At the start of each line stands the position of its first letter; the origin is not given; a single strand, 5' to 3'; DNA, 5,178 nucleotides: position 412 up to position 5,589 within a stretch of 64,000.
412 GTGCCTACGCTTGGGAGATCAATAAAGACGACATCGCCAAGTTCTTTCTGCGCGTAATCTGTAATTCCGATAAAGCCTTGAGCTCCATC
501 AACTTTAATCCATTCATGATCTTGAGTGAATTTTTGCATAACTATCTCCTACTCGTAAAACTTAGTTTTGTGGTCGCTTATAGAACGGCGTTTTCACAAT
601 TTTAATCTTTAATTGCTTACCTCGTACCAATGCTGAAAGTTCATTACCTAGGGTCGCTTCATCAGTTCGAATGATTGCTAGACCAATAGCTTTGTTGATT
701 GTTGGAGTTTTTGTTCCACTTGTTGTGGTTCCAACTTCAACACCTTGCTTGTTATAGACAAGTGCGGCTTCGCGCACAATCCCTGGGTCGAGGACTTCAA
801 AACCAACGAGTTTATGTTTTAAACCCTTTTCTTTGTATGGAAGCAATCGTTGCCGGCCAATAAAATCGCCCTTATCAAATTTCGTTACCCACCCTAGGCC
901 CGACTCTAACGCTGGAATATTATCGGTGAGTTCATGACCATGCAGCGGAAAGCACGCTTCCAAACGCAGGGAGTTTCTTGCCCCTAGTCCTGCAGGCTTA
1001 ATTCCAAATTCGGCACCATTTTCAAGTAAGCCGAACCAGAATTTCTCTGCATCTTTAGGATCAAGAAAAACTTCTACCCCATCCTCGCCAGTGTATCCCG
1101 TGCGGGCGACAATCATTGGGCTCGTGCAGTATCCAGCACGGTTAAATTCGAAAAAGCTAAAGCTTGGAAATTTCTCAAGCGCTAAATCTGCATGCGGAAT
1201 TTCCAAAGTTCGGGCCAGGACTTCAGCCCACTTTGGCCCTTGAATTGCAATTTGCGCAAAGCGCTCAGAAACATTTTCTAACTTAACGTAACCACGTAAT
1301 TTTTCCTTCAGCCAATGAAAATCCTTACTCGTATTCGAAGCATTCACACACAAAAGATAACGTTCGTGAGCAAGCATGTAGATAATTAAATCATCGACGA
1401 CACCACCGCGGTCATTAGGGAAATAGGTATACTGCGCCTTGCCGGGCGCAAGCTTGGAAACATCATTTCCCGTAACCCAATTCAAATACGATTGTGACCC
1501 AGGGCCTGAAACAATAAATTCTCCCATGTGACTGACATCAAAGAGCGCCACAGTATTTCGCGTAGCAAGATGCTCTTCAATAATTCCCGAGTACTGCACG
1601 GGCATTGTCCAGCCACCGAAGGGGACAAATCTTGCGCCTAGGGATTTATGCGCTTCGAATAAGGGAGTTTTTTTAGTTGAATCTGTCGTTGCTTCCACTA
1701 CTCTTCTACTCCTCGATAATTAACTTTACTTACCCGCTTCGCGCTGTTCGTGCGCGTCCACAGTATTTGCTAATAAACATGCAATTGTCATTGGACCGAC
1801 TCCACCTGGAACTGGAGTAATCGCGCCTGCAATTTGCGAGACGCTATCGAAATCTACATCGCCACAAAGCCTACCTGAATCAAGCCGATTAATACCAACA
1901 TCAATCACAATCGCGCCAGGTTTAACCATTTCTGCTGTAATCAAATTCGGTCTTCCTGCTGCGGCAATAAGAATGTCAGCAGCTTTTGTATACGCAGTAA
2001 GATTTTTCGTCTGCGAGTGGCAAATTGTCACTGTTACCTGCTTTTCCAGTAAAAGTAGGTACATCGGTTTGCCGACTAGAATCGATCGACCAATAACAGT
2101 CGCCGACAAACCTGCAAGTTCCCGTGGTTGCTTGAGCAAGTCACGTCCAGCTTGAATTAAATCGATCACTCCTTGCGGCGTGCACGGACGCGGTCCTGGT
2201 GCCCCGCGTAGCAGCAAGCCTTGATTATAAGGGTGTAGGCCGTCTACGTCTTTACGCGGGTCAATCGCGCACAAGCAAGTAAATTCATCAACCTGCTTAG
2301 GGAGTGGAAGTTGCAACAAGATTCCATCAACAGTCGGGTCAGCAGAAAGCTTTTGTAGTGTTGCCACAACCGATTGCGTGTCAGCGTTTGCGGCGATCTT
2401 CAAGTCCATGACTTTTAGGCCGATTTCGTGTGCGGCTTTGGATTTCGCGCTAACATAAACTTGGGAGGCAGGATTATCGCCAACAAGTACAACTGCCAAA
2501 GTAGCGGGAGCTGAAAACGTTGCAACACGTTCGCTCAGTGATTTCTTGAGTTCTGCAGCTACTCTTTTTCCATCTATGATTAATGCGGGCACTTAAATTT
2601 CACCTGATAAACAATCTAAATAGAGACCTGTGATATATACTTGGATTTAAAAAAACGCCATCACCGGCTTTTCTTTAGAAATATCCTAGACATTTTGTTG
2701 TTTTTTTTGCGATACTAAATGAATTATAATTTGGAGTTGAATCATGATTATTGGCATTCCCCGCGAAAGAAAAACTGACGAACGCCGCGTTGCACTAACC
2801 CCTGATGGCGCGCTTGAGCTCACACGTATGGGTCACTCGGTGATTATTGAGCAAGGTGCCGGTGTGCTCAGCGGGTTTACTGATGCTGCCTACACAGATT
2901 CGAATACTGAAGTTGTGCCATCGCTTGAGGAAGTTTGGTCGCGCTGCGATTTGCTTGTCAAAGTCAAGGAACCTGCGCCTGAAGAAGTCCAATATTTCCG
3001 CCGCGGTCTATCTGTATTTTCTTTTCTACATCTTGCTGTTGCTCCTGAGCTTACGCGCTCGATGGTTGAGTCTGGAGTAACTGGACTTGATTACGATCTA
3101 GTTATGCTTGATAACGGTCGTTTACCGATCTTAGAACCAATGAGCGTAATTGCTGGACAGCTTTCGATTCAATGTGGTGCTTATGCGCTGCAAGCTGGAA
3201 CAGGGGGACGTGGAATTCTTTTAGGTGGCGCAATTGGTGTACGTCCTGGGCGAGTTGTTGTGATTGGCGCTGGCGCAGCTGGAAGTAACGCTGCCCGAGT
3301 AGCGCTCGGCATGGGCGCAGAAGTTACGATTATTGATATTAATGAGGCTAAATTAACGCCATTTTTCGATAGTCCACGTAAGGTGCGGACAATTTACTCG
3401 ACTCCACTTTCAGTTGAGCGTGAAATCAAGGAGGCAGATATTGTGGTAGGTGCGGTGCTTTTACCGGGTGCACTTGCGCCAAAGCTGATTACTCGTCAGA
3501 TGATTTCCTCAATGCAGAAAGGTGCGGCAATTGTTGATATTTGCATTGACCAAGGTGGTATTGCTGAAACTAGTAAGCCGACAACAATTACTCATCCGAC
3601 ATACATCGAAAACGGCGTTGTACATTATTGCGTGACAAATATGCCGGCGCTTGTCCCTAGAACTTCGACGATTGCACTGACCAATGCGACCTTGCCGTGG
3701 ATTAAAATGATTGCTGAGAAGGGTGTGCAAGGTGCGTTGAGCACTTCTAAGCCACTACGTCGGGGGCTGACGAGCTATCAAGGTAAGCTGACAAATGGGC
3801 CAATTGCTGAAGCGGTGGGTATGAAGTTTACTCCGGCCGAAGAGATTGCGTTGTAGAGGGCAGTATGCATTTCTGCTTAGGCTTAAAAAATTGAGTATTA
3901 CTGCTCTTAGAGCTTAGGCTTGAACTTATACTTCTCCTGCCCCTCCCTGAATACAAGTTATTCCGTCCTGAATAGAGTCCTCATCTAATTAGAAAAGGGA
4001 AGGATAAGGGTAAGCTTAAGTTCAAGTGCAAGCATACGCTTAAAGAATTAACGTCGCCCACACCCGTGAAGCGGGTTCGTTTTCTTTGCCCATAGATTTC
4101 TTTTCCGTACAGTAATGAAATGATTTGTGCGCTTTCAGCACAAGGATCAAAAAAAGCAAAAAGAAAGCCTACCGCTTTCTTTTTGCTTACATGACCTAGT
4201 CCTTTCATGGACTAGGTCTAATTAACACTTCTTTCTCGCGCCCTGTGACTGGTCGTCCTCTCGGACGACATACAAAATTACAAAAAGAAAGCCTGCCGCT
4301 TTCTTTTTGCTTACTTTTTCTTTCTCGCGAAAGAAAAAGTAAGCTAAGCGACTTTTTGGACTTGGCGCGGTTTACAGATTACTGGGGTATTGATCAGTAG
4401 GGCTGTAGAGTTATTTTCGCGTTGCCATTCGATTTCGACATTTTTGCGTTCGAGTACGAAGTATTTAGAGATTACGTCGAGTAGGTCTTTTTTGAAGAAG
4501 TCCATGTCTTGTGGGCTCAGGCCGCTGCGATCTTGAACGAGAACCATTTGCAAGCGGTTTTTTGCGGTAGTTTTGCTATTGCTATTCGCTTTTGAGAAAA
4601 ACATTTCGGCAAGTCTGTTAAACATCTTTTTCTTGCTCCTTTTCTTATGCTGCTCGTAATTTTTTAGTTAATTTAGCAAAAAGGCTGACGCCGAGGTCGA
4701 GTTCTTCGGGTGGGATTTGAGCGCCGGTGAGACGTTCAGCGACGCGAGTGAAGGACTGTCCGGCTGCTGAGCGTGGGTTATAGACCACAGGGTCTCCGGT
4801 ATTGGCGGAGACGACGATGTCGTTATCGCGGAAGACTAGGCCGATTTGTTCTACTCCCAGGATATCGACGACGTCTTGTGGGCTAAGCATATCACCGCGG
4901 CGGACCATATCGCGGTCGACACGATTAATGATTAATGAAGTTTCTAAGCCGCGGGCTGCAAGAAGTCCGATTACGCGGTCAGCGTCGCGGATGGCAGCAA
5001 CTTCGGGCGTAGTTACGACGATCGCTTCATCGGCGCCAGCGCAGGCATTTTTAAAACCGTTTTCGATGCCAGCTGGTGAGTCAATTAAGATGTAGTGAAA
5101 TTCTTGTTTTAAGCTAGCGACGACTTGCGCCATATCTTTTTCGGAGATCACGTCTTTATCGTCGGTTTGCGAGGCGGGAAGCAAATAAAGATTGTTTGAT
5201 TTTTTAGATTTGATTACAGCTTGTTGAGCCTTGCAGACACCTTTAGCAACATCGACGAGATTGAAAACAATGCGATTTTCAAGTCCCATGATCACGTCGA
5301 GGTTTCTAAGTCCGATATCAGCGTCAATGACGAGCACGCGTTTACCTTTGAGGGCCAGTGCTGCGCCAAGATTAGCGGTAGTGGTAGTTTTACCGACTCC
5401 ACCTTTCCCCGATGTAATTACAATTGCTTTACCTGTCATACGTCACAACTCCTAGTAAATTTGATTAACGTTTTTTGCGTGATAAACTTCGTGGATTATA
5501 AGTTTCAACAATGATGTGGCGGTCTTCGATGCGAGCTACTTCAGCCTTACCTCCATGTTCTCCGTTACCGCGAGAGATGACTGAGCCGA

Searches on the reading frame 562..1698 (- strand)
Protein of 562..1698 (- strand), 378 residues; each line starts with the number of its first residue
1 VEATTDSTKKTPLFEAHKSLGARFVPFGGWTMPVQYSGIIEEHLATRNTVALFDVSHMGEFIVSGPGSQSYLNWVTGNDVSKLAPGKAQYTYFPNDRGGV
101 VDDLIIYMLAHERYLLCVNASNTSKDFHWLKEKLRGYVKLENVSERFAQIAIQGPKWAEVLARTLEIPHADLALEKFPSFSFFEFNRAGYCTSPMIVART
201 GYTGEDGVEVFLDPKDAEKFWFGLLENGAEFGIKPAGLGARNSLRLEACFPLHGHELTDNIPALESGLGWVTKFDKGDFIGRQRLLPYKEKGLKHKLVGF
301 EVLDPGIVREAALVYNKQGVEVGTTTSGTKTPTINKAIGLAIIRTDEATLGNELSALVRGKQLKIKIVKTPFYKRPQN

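Call 74: search_protein_families(library=pfam, proteins=[window:562-1698:-], max_evalue=0.001)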
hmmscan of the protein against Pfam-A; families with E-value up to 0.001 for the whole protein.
window:562-1698:- (378 aa): 2 families
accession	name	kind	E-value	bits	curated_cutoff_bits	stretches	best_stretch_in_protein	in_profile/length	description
PF01571.26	GCV_T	-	9e-90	300.8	25.6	1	14-271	2-255/255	Aminomethyltransferase folate-binding domain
PF08669.17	GCV_T_C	-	8.3e-19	67.7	25.9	1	296-374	2-80/80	Glycine cleavage T-protein C-terminal barrel domain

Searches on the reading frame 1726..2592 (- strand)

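Call 74: search_protein_families(library=pfam, proteins=[window:1726-2592:-], max_evalue=0.001)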
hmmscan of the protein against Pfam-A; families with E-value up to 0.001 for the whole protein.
window:1726-2592:- (288 aa): 3 families
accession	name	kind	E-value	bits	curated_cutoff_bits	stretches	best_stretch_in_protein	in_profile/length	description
PF02882.25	THF_DHG_CYH_C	-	5.7e-64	214.7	27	1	120-283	1-158/160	Tetrahydrofolate dehydrogenase/cyclohydrolase, NAD(P)-binding domain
PF00763.28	THF_DHG_CYH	-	6.9e-33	113.8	32.8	1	6-117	1-115/115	Tetrahydrofolate dehydrogenase/cyclohydrolase, catalytic domain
PF01262.27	AlaDh_PNT_C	-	0.00023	21.1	23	1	187-235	75-131/214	Alanine dehydrogenase/PNT, C-terminal domain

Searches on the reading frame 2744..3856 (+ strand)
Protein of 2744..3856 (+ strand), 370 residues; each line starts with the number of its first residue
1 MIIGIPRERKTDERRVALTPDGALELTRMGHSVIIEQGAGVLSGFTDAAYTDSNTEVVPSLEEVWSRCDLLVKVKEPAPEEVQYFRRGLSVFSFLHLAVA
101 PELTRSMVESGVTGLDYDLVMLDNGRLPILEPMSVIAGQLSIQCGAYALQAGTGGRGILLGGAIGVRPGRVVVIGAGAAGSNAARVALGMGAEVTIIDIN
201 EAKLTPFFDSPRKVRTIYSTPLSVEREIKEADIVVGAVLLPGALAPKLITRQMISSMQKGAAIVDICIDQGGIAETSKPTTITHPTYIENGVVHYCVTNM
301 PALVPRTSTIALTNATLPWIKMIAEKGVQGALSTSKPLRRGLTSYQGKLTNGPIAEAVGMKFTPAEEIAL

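Call 74: search_protein_families(library=pfam, proteins=[window:2744-3856:+], max_evalue=0.001)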
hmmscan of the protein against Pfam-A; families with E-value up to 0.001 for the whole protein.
window:2744-3856:+ (370 aa): 8 families
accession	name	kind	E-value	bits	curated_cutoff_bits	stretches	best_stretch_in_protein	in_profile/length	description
PF01262.27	AlaDh_PNT_C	-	7.5e-74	248.2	23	1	141-351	1-213/214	Alanine dehydrogenase/PNT, C-terminal domain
PF05222.21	AlaDh_PNT_N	-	3.7e-41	141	30.4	1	4-137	1-136/136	Alanine dehydrogenase/PNT, N-terminal domain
PF02826.25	2-Hacid_dh_C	-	3.3e-07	30.3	25.1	1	169-266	37-126/178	D-isomer specific 2-hydroxyacid dehydrogenase, NAD binding domain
PF01488.26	Shikimate_DH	-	8.3e-05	23.1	24.3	1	170-267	14-112/138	Shikimate / quinate 5-dehydrogenase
PF07992.20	Pyr_redox_2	-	8.7e-05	22.5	26.1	1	168-209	142-182/291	Pyridine nucleotide-disulphide oxidoreductase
PF00070.33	Pyr_redox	-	0.00021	22.2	22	1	170-210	1-40/82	Pyridine nucleotide-disulphide oxidoreductase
PF02737.24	3HCDH_N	-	0.00038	20.8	22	1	171-205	2-36/180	3-hydroxyacyl-CoA dehydrogenase, NAD binding domain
PF01134.28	GIDA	-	0.0004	20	22.1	1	171-203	2-34/391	Glucose inhibited division protein A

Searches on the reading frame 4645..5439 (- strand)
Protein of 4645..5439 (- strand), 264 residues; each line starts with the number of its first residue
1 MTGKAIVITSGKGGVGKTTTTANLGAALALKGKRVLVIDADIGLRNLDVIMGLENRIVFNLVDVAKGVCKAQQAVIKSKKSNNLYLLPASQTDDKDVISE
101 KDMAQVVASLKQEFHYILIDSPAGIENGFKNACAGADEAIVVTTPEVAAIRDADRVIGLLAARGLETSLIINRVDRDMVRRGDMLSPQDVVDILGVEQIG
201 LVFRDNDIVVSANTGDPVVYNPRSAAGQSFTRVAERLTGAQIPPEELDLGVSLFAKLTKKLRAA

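Call 74: search_protein_families(library=pfam, proteins=[window:4645-5439:-], max_evalue=0.001)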
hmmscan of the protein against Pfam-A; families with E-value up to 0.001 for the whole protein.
window:4645-5439:- (264 aa): 11 families
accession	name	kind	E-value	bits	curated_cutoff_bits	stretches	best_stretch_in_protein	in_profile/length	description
PF13614.12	AAA_31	-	5.7e-23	82.2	27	1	4-153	2-157/177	AAA domain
PF01656.29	CbiA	-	1.6e-20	73.7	25.4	1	6-218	1-125/125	CobQ/CobB/MinD/ParA nucleotide binding domain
PF10609.15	ParA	-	2.8e-18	66.7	27.1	1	4-236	4-244/246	NUBPL iron-transfer P-loop NTPase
PF06564.18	CBP_BcsQ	-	1e-11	45.3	21.3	1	6-150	4-152/234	Cellulose biosynthesis protein BcsQ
PF09140.17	MipZ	-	1e-10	41.8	20.7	1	5-140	2-126/262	ATPase MipZ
PF02374.21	ArsA_ATPase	-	1.2e-09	38.3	24.3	1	6-41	3-38/305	Anion-transporting ATPase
PF00142.24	Fer4_NifH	-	1.9e-08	34.6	25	1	9-42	5-38/271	4Fe-4S iron sulfur cluster binding proteins, NifH/frxC family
PF25199.1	nSTAND_NTPase5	-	0.00012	22.3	34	1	4-97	41-139/145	Novel STAND NTPase 5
PF13481.12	AAA_25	-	0.0002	21.5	27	1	4-131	33-161/195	AAA domain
PF13479.12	AAA_24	-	0.00033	21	27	1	8-120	6-71/195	AAA domain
PF07015.17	VirC1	-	0.00062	19.6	24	0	6-41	4-39/231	VirC1 protein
